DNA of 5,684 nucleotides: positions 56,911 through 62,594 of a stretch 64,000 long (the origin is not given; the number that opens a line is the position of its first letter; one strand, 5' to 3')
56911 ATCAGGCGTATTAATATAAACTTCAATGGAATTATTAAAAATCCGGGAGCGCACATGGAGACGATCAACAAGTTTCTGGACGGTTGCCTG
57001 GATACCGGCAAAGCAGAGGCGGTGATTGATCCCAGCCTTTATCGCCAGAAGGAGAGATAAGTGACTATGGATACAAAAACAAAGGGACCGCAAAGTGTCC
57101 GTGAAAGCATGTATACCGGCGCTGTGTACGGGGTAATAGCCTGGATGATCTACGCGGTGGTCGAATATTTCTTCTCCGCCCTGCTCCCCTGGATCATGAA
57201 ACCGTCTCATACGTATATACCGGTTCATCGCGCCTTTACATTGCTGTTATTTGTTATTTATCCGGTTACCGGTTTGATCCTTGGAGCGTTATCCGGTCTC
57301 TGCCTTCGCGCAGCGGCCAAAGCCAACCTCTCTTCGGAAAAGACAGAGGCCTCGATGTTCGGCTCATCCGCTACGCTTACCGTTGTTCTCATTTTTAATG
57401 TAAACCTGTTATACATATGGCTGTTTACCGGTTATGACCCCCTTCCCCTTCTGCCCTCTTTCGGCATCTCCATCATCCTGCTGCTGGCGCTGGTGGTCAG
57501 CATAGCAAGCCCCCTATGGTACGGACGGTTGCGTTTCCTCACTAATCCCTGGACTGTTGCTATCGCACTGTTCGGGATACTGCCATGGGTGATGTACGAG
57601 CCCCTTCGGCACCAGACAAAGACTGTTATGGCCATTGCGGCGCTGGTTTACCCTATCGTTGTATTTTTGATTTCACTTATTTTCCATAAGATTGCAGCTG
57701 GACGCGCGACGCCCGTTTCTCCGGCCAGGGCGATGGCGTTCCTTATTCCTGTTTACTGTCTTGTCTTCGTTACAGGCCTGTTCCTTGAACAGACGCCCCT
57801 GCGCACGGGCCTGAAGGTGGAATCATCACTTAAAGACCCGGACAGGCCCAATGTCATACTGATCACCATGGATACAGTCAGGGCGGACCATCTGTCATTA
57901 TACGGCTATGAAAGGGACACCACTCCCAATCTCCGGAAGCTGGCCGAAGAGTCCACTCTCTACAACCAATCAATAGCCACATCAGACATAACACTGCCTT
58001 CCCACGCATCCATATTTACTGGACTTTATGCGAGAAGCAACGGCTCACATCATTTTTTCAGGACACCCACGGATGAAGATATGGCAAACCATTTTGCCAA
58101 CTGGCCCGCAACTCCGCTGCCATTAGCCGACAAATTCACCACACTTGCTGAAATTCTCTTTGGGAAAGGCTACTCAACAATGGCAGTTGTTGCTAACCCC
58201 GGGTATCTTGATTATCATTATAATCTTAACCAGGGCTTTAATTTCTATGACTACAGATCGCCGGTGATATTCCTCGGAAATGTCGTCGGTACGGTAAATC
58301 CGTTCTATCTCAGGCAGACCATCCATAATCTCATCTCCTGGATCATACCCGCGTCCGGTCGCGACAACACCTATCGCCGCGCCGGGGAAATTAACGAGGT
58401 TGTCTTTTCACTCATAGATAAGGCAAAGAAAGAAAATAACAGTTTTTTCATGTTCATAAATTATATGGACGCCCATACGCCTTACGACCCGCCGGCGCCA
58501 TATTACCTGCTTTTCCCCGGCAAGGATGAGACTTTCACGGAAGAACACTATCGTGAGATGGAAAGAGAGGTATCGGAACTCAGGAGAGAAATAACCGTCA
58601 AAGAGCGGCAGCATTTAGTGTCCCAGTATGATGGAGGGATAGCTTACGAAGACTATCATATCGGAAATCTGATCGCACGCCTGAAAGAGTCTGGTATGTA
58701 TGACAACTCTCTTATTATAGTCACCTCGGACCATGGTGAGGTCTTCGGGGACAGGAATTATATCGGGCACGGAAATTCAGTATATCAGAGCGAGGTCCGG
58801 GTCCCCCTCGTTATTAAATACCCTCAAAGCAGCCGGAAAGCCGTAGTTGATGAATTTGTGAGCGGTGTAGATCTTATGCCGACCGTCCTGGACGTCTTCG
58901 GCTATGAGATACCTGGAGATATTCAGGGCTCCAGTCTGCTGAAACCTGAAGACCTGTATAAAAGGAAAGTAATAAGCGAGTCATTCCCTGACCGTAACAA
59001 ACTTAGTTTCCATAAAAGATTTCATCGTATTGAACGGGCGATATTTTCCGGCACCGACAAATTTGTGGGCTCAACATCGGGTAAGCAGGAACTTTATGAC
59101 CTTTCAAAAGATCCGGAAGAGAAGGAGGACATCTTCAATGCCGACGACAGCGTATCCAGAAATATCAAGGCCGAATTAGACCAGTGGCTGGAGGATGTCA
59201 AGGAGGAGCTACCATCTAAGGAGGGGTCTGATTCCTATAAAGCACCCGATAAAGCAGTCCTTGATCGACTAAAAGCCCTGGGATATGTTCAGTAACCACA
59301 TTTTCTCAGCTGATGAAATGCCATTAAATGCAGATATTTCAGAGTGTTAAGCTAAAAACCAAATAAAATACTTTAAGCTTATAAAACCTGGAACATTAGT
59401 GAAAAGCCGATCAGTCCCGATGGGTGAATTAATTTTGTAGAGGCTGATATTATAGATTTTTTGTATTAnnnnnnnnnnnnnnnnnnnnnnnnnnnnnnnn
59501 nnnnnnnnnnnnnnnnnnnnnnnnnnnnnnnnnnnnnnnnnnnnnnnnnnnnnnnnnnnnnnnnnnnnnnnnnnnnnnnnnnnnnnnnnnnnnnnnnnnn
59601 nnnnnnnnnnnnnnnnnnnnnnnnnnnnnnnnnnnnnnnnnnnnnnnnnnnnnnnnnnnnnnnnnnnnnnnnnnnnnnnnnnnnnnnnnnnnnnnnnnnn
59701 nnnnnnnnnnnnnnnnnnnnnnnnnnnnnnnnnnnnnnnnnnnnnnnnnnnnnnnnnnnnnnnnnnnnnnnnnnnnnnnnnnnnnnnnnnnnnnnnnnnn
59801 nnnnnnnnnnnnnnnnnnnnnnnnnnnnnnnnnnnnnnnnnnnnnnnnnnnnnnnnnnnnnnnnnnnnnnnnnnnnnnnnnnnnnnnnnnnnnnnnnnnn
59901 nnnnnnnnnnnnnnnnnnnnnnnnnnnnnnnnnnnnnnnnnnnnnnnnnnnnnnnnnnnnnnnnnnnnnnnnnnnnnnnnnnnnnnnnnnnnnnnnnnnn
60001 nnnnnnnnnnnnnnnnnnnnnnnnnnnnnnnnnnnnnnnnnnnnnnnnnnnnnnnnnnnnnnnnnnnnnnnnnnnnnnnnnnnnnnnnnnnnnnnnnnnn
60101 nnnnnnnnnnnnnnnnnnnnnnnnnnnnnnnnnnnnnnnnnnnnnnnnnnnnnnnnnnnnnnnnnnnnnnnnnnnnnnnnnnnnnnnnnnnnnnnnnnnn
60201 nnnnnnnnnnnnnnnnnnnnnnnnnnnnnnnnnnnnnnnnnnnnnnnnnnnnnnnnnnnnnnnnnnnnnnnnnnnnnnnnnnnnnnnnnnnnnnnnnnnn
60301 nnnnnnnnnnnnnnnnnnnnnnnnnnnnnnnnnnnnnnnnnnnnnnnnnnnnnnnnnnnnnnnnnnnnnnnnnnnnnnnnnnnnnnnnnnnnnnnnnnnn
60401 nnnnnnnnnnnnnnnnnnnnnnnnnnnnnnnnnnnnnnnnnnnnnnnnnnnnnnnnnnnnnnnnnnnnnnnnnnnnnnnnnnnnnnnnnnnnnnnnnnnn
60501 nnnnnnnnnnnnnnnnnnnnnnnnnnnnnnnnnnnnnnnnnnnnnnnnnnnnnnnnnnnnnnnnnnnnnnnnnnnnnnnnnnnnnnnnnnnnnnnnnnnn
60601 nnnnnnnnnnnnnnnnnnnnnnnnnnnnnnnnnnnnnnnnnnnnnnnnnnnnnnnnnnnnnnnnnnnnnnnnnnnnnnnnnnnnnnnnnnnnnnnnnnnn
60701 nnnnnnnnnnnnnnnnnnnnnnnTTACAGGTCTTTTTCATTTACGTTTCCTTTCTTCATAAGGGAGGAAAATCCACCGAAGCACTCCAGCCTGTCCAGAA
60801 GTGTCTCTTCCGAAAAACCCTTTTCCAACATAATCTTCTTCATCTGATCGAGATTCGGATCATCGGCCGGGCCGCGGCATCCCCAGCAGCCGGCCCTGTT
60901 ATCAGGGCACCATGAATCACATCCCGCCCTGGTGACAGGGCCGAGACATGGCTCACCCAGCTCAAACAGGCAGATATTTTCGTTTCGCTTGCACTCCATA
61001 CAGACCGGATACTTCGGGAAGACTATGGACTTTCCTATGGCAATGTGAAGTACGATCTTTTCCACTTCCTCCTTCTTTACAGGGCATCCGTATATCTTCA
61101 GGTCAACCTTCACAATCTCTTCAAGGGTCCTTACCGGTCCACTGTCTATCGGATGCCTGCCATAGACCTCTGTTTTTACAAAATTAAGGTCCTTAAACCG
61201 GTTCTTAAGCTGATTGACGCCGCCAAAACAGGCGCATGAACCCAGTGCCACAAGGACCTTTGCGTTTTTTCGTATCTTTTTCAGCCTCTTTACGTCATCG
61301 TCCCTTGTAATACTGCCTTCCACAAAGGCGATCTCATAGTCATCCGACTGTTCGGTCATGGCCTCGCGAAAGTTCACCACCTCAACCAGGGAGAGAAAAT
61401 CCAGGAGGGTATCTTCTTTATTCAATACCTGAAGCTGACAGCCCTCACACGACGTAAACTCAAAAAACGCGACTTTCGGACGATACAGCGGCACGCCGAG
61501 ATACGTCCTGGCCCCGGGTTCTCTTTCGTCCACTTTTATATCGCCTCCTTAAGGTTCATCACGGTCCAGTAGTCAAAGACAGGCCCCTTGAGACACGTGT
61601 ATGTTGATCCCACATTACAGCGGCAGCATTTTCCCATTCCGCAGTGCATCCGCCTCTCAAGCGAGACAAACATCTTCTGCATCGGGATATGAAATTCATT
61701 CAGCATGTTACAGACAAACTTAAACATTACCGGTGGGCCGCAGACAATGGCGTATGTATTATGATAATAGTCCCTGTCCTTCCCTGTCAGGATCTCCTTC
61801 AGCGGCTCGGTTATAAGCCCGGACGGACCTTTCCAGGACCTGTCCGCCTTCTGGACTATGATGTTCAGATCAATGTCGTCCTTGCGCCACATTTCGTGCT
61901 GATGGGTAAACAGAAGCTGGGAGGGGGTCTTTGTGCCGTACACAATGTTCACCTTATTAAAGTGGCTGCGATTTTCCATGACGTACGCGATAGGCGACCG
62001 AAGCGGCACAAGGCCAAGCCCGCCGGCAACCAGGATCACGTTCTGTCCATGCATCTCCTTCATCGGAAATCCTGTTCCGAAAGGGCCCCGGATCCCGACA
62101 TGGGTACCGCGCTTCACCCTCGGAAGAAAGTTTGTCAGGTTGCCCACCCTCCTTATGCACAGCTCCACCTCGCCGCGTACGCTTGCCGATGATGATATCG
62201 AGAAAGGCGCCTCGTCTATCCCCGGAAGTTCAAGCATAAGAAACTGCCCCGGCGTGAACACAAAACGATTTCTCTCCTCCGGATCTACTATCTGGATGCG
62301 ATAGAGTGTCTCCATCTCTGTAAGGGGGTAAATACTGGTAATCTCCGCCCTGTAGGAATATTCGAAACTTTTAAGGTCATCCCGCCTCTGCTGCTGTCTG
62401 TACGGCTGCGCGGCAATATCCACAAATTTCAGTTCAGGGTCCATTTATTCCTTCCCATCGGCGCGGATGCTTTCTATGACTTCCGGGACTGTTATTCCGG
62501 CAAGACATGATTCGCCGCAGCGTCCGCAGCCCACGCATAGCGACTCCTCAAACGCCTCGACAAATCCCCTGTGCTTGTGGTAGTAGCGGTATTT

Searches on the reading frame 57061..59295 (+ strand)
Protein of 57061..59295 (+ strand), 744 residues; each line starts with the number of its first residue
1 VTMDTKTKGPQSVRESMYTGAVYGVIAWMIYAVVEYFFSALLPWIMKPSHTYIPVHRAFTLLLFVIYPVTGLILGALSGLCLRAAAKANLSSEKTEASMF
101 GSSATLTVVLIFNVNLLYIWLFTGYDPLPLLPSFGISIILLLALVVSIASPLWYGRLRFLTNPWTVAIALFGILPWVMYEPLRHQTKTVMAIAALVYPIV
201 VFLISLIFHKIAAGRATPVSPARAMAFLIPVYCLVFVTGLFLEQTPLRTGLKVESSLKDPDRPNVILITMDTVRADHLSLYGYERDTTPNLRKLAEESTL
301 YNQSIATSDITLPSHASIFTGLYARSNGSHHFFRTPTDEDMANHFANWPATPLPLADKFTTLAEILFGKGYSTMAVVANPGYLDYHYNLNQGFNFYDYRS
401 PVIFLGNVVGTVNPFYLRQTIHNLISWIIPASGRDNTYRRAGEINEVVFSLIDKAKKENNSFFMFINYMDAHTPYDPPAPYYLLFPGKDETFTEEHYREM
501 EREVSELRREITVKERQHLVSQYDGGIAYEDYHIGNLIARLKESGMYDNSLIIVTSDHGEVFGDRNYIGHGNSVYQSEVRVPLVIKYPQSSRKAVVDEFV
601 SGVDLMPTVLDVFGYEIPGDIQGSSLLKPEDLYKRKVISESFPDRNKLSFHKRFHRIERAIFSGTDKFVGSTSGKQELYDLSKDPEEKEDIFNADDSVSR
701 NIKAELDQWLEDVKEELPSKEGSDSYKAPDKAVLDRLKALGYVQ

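Call 46: search_protein_families(library=ncbifam, proteins=[window:57061-59295:+], max_evalue=1e-10)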
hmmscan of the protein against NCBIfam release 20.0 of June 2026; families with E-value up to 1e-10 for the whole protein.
window:57061-59295:+ (744 aa): 8 families
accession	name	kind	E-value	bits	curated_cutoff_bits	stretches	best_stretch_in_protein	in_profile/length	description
NF010322.0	PRK13759.1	equivalog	9.2e-46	156.3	481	1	451-717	192-457/486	arylsulfatase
NF045661.1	HdlasePehA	equivalog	9.1e-31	107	900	1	510-628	271-390/506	phosphoric/sulfuric ester hydrolase PehA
TIGR03417.1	chol_sulfatase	equivalog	3.6e-29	102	433.45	1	456-696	178-424/500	choline-sulfatase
NF052527.1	Mn_arylsulf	exception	3.2e-21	75.8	850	1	262-716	1-458/479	manganese-dependent arylsulfatase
NF007160.0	PRK09598.1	equivalog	9.8e-17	60.4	561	0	516-572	399-453/523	phosphoethanolamine--lipid A transferase EptA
NF028537.1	P_eth_NH2_trans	domain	1.3e-14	53.7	500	0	510-585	400-478/527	phosphoethanolamine--lipid A transferase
NF038075.1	fam_STM4013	hypoth_equivalog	4.9e-11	42.6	250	0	264-324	9-67/261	STM4013/SEN3800 family hydrolase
NF008593.0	PRK11560.1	equivalog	8.9e-11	40.7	493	0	260-304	245-289/563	kdo(2)-lipid A phosphoethanolamine 7''-transferase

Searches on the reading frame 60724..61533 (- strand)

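Call 46: search_protein_families(library=ncbifam, proteins=[window:60724-61533:-], max_evalue=1e-10)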
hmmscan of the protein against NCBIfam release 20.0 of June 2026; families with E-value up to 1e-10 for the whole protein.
window:60724-61533:- (269 aa): 4 families
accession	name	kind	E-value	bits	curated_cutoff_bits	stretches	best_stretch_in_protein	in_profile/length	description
NF040836.1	sulfhyd_HydD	equivalog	2.2e-51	174.6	500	1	20-257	7-249/261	NADPH-dependent hydrogenase/sulfhydrogenase 1 subunit delta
NF040831.1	sulfhyd_ShyD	equivalog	1.9e-48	165.2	460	1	20-252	2-237/240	NAD(P)-dependent hydrogenase/sulfhydrogenase 2 subunit delta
NF045875.1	F420_non_VhuG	exception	2.5e-30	105.7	450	1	20-185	6-184/286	F420-non-reducing hydrogenase subunit VhuG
TIGR03294.1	FrhG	equivalog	1.9e-16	60.5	245.5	1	19-167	2-143/228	coenzyme F420 hydrogenase subunit gamma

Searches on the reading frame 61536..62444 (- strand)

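Call 46: search_protein_families(library=ncbifam, proteins=[window:61536-62444:-], max_evalue=1e-10)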
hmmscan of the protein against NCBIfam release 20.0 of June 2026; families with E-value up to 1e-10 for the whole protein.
window:61536-62444:- (302 aa): 20 families
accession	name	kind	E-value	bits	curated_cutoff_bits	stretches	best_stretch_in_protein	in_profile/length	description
NF006220.0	PRK08345.1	subfamily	1.2e-76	257.8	395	1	30-299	10-291/294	cytochrome-c3 hydrogenase subunit gamma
NF040830.1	sulfhyd_ShyC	equivalog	6.8e-64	215.8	600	1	30-298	6-284/288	NAD(P)-dependent hydrogenase/sulfhydrogenase 2 subunit gamma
NF040835.1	sulfhyd_HydG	equivalog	5.4e-59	199.8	650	1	32-296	19-285/292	NADPH-dependent hydrogenase/sulfhydrogenase 1 subunit gamma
TIGR02911.1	sulfite_red_B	equivalog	2e-56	191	288.6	1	32-296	7-257/261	anaerobic sulfite reductase subunit AsrB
NF000796.0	PRK00054.1-1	equivalog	1e-42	146.1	224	1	60-295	26-235/254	dihydroorotate dehydrogenase electron transfer subunit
NF000798.0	PRK00054.1-3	equivalog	4.5e-26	92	219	1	46-292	19-239/244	dihydroorotate dehydrogenase electron transfer subunit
NF045803.1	MethMoxFADbindMmoC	equivalog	4.5e-26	91.4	500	1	21-260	97-337/343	aromatic/alkene monooxygenase hydroxylase FAD-binding subunit MmoC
NF004862.0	PRK06222.1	subfamily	7.7e-25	87.9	220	1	64-295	29-248/281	sulfide/dihydroorotate dehydrogenase-like FAD/NAD-binding protein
NF009414.0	PRK12778.1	equivalog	1.6e-24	86.2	1103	1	63-295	28-248/752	bifunctional dihydroorotate dehydrogenase B NAD binding subunit/NADPH-dependent glutamate synthase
NF000799.0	PRK00054.1-4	equivalog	8e-21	74.3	314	1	63-294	33-255/258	dihydroorotate dehydrogenase electron transfer subunit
NF040810.1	BenC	equivalog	4.3e-20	72.1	430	1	28-259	102-326/333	benzoate 1,2-dioxygenase electron transfer component BenC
NF058606.1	GlBtMonoRdsGbcB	equivalog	1.5e-19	70.2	500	1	60-257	40-241/362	glycine betaine monooxygenase reductase subunit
NF005963.0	PRK08051.1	equivalog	1.9e-18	66.6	230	1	33-259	6-226/233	NAD(P)H-flavin reductase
NF009415.0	PRK12779.1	equivalog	1.6e-16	59.4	1519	1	79-281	694-896/944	putative bifunctional glutamate synthase subunit beta/2-polyprenylphenol hydroxylase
NF000797.0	PRK00054.1-2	equivalog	2.1e-16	60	270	1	65-290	44-260/267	dihydroorotate dehydrogenase electron transfer subunit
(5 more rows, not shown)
